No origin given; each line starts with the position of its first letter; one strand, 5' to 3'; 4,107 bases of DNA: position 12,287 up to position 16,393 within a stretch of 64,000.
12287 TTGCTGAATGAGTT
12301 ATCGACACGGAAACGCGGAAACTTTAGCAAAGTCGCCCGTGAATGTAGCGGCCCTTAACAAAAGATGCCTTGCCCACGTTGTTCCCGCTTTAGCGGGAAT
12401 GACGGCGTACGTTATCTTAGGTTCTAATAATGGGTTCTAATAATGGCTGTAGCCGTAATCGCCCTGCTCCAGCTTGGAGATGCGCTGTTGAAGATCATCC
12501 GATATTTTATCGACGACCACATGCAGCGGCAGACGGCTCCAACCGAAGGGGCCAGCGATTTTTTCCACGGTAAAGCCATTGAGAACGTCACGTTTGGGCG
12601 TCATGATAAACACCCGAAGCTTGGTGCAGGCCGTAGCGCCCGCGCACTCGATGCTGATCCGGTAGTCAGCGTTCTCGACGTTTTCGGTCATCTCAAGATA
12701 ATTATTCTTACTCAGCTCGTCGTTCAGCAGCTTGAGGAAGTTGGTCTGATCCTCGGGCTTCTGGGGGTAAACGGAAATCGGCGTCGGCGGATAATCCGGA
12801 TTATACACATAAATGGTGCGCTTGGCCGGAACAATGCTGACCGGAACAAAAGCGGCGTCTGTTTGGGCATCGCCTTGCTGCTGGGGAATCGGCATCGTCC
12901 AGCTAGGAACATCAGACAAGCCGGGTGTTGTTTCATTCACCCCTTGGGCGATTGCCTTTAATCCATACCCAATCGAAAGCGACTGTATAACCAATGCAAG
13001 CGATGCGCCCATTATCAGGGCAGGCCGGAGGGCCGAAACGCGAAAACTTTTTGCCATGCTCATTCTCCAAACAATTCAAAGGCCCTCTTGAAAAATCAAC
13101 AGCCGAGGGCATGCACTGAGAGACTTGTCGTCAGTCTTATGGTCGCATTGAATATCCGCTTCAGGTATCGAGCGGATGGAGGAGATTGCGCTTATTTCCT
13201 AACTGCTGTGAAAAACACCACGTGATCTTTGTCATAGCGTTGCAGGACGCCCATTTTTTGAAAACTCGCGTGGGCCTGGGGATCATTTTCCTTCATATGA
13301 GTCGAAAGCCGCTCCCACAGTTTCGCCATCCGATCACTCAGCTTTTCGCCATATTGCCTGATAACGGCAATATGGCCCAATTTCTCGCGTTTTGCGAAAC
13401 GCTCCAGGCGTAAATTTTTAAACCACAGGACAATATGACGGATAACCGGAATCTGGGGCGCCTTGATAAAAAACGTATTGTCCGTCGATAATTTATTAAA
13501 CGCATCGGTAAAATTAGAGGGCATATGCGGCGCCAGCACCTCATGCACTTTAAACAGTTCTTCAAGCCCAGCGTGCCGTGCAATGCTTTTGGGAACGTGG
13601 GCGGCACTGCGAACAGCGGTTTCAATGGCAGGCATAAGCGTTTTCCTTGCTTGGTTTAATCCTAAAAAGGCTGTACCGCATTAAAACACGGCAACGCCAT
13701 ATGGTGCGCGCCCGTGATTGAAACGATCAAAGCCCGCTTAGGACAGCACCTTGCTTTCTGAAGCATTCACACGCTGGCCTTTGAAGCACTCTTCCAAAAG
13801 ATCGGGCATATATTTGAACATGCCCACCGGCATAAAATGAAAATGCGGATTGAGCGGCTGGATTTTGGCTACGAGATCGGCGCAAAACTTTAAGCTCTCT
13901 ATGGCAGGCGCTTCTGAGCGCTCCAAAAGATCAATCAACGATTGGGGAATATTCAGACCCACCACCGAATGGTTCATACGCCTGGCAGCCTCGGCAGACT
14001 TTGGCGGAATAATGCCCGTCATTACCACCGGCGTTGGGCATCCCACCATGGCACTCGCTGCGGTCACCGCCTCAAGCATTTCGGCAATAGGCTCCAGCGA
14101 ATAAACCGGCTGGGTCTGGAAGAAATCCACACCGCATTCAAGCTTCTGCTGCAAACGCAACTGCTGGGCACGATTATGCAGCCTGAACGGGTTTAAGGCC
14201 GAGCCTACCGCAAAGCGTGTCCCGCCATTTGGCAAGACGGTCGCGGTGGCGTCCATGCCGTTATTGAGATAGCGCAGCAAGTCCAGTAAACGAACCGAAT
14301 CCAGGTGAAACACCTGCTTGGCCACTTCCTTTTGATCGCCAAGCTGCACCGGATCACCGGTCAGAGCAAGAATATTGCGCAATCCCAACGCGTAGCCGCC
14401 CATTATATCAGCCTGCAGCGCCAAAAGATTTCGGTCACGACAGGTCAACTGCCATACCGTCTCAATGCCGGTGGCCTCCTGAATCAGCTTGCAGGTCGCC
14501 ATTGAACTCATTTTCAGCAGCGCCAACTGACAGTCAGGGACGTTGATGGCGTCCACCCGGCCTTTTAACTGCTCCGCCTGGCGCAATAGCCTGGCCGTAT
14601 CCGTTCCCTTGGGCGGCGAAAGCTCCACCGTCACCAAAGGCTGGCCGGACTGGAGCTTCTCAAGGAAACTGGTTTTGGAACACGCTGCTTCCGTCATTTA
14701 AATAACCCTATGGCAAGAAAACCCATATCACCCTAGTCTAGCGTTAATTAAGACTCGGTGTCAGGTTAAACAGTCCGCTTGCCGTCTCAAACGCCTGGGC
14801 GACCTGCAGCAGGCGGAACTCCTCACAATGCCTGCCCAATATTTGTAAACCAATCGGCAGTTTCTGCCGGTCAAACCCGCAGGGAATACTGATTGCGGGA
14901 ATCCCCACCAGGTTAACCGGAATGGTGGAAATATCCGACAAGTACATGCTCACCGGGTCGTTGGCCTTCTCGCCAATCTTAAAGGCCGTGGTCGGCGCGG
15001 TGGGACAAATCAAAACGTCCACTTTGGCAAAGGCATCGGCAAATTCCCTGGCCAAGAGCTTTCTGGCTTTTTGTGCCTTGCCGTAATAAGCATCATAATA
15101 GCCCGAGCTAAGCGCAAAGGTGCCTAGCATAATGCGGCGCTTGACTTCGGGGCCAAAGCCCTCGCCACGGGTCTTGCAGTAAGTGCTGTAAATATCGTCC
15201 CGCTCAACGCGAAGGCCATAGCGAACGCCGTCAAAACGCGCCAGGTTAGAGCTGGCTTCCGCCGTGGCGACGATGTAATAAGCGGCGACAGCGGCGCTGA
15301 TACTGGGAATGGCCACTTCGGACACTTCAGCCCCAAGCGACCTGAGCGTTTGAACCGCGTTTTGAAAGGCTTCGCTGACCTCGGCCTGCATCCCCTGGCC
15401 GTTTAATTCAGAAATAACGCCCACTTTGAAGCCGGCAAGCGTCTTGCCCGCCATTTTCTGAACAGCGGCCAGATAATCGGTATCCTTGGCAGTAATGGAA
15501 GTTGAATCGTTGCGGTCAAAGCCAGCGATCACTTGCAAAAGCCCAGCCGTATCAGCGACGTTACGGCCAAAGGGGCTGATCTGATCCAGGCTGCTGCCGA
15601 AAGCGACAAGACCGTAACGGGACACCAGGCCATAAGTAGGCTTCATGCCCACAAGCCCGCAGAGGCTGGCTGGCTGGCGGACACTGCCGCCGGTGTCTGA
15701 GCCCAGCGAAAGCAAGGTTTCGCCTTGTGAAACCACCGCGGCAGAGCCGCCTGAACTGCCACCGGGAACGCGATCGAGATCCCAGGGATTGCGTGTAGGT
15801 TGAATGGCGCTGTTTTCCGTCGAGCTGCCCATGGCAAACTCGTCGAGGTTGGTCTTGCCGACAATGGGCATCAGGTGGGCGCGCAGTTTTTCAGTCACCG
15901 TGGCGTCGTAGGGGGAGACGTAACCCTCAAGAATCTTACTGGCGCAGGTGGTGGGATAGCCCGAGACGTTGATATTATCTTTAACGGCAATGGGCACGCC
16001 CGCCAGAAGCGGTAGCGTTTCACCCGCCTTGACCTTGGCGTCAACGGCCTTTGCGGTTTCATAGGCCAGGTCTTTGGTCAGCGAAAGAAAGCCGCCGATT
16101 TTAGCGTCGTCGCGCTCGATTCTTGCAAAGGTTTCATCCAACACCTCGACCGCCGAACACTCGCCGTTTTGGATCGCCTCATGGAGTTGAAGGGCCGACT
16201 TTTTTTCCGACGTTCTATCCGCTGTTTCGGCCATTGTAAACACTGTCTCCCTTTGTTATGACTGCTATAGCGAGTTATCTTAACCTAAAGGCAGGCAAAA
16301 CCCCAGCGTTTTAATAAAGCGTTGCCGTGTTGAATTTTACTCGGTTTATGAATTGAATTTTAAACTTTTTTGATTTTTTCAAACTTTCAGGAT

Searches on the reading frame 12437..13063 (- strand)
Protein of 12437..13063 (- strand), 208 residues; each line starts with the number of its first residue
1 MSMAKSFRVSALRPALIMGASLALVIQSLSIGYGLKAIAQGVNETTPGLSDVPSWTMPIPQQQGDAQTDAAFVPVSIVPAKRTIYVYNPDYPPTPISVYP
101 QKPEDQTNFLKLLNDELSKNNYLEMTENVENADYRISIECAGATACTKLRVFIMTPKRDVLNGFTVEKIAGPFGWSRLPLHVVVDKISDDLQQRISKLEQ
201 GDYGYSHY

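Call 10: search_protein_families(library=pfam, proteins=[window:12437-13063:-], max_evalue=1)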
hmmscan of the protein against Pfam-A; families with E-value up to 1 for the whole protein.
window:12437-13063:- (208 aa): 0 families

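Call 11: search_protein_families(library=ncbifam, proteins=[window:12437-13063:-], max_evalue=1)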
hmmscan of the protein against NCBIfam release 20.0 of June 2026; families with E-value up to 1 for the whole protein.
window:12437-13063:- (208 aa): 1 family
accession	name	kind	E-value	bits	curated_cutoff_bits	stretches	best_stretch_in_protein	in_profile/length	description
NF009789.0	PRK13281.1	subfamily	0.11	11.3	452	1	98-161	321-381/442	N-succinylarginine dihydrolase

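Call 45: search_protein_representatives(protein=window:12437-13063:-)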
Query: 208 residues. Proteins with E-value up to 0.001 (for the whole library): 47; up to 1e-10: 31; up to 1e-30: 2. The best 47 are listed.
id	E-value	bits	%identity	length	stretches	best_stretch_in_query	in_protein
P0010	7.2e-134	459.8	100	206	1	3-208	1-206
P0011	1.3e-49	184.8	53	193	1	63-208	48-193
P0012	6.1e-28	114.0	40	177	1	69-208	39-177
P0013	1.8e-25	105.9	36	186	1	59-206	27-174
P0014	1.2e-24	103.3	41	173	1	67-207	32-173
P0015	4.7e-24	101.3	35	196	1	32-206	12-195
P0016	1.3e-23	99.9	42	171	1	70-205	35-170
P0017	2.5e-23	99.0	40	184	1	80-206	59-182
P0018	2.6e-23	98.9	36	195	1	20-205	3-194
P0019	1.6e-20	89.8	37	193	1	38-197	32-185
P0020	1.7e-19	86.5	38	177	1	83-204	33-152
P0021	2.0e-19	86.2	37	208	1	74-204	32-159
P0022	4.8e-19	85.0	34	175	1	48-205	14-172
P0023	6.0e-19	84.7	39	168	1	78-204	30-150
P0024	1.4e-18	83.5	38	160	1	73-205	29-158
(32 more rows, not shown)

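Call 48: search_protein_families(library=pfam, alignment_id=A5, max_evalue=0.1)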
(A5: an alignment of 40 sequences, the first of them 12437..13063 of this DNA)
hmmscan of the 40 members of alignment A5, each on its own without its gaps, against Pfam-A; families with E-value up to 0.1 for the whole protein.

A. member 1, window:12437-13063:- (208 aa): 0 families

B. families by the number of members that match (of 40 scanned): 7 families
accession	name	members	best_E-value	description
PF17572.7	DUF5478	4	0.023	Family of unknown function (DUF5478)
PF09300.15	Tecti-min-caps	2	0.029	Tectiviridae, minor capsid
PF22484.2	DUF6986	1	0.027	Domain of unknown function (DUF6986)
PF11765.13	Hyphal_reg_CWP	1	0.045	Hyphally regulated cell wall protein N-terminal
PF22174.2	NMB1110-like_C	1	0.05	Tail protein, C-terminal domain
PF06261.16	LktC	1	0.053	Actinobacillus actinomycetemcomitans leukotoxin activator LktC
PF17883.6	MBG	1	0.069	MBG domain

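Call 49: search_solved_structures(query=A5, max_evalue=1)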
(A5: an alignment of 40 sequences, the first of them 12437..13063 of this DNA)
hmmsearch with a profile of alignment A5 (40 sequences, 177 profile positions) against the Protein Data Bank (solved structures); distinct sequences matched with E-value up to 1: 3.
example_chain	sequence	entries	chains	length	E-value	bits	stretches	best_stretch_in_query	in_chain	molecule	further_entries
5vom_A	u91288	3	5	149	0.44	13.2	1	39-80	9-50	Bromodomain-containing protein 4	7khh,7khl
7unh_A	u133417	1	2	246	0.79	12.3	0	134-165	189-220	SP2 designed chlorophyll dimer protein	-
7uni_A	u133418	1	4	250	0.85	12.2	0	134-165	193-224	SP2-ZnPPaM designed chlorophyll dimer protein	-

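Call 51: find_encoding_contigs(protein=P0011, flank=5000, max_places=3)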
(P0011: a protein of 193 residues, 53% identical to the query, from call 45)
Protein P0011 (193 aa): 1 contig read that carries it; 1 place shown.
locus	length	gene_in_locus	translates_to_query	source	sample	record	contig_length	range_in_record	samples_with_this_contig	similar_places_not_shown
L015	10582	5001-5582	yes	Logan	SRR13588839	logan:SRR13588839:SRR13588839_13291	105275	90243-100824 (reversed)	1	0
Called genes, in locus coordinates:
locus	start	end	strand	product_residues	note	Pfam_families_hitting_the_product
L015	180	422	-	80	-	-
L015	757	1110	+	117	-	-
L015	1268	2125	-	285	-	-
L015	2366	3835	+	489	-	PF01425:Amidase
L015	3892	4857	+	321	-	PF02219:MTHFR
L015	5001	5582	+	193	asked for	-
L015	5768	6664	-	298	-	-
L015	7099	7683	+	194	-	-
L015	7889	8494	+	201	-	-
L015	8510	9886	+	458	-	PF00175:NAD_binding_1 (faint)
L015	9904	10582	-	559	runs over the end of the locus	PF01229:Glyco_hydro_39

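Call 56: find_related_loci(query=A6, collection=metagenome_contigs, flank=6000)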
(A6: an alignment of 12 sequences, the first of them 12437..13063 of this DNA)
Query A6 (208 aa) in metagenome_contigs; peptide patterns used: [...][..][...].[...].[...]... (x = any residue, [..] = any of these).
19 stretches matched a pattern; 1 encode a relative of the query (tblastn E <= 1e-3); 1 distinct loci.
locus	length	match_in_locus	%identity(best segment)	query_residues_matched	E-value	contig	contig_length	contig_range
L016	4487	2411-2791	36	80-206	5e-31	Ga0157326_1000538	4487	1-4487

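Call 57: find_encoding_contigs(protein=P0012, flank=5000, max_places=2)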
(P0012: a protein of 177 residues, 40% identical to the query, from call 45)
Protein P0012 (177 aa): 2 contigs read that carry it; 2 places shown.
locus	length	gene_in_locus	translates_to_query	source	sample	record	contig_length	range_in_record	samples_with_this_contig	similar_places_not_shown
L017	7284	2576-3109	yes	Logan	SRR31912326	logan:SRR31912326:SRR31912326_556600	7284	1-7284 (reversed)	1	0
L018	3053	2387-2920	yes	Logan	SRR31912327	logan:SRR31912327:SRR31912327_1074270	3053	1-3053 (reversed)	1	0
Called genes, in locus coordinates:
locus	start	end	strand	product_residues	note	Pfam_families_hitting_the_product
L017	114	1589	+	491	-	PF01425:Amidase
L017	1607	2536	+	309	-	PF02219:MTHFR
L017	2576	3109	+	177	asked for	-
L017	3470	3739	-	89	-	-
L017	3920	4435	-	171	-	PF07813:LTXXQ (weak)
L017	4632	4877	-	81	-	PF17653:DUF5522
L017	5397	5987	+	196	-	-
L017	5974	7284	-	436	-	?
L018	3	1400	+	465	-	?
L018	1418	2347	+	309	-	PF02219:MTHFR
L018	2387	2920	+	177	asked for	-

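Call 58: find_encoding_contigs(protein=P0015, flank=5000, max_places=2)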
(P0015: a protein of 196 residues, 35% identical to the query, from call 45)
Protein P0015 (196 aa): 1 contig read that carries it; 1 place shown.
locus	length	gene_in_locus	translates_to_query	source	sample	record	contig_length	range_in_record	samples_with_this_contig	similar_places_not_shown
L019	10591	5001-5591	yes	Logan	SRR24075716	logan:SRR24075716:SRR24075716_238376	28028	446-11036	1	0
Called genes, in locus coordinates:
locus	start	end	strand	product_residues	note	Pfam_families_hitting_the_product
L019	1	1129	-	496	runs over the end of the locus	PF01425:Amidase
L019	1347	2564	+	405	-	PF13742:tRNA_anti_2, PF01336:tRNA_anti-codon, PF02601:Exonuc_VII_L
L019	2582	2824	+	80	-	PF02609:Exonuc_VII_S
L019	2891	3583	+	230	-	PF03767:Acid_phosphat_B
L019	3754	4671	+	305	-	PF02219:MTHFR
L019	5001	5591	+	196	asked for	-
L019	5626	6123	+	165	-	-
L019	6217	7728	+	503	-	PF01406:tRNA-synt_1e, PF09334:tRNA-synt_1g, PF00133:tRNA-synt_1, PF09334:tRNA-synt_1g (weak)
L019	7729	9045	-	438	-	PF13181:TPR_8 (faint), PF00515:TPR_1 (faint), PF07719:TPR_2 (faint), PF13432:TPR_16, PF00413:Peptidase_M10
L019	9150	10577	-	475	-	PF01882:DUF58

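Call 59: find_encoding_contigs(protein=P0019, flank=5000, max_places=2)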
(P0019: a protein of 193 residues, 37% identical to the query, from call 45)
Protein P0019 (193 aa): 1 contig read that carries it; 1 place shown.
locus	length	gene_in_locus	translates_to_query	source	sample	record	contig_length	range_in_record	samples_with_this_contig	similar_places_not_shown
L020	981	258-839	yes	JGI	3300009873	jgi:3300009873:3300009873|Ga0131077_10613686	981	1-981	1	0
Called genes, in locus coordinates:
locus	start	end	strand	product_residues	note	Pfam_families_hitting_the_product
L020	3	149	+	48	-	?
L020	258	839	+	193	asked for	-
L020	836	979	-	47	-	?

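Call 72: find_encoding_contigs(protein=P0013, flank=6000, max_places=2)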
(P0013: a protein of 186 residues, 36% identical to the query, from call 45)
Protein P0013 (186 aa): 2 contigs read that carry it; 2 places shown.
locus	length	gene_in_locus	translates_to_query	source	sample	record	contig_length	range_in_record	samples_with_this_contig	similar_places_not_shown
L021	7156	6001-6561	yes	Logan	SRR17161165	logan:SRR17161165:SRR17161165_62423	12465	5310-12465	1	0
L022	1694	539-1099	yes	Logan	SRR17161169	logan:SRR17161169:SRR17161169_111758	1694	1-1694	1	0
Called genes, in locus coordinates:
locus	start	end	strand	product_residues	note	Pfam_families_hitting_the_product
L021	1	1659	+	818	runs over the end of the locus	PF02737:3HCDH_N, PF00725:3HCDH (faint), PF00378:ECH_1, PF16113:ECH_2, PF00378:ECH_1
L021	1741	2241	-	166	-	-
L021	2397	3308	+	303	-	PF00350:Dynamin_N (faint), PF01926:MMR_HSR1, PF02421:FeoB_N, PF03193:RsgA_GTPase (faint), PF00009:GTP_EFTU, PF07650:KH_2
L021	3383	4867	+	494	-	PF01425:Amidase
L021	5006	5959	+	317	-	PF02219:MTHFR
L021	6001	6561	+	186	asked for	-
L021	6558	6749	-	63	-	PF17653:DUF5522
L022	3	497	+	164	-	?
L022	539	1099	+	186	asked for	-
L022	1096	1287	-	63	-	PF17653:DUF5522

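Call 73: find_encoding_contigs(protein=P0014, flank=6000, max_places=2)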
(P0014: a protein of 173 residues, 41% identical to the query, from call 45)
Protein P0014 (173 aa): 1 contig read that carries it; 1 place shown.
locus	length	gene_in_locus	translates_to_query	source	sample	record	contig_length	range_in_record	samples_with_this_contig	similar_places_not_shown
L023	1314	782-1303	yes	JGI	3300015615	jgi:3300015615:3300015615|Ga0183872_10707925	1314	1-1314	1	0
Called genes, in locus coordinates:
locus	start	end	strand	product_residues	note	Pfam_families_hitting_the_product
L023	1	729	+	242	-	?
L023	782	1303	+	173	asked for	-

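Call 74: find_encoding_contigs(protein=P0018, flank=6000, max_places=2)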
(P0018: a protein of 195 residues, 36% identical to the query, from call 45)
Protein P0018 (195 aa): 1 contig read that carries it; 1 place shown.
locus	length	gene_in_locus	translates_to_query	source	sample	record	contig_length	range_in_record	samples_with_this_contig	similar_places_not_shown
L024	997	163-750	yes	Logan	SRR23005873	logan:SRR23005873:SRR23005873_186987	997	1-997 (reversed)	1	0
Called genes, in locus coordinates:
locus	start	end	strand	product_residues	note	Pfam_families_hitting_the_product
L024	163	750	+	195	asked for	-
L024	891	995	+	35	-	?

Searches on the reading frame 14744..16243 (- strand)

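Call 18: search_protein_families(library=pfam, proteins=[window:14744-16243:-], max_evalue=0.001)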
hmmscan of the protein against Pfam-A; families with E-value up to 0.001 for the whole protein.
window:14744-16243:- (499 aa): 1 family
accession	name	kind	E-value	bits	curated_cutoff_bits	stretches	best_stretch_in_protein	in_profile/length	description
PF01425.27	Amidase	-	4.2e-155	517.6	27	1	33-479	1-445/445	Amidase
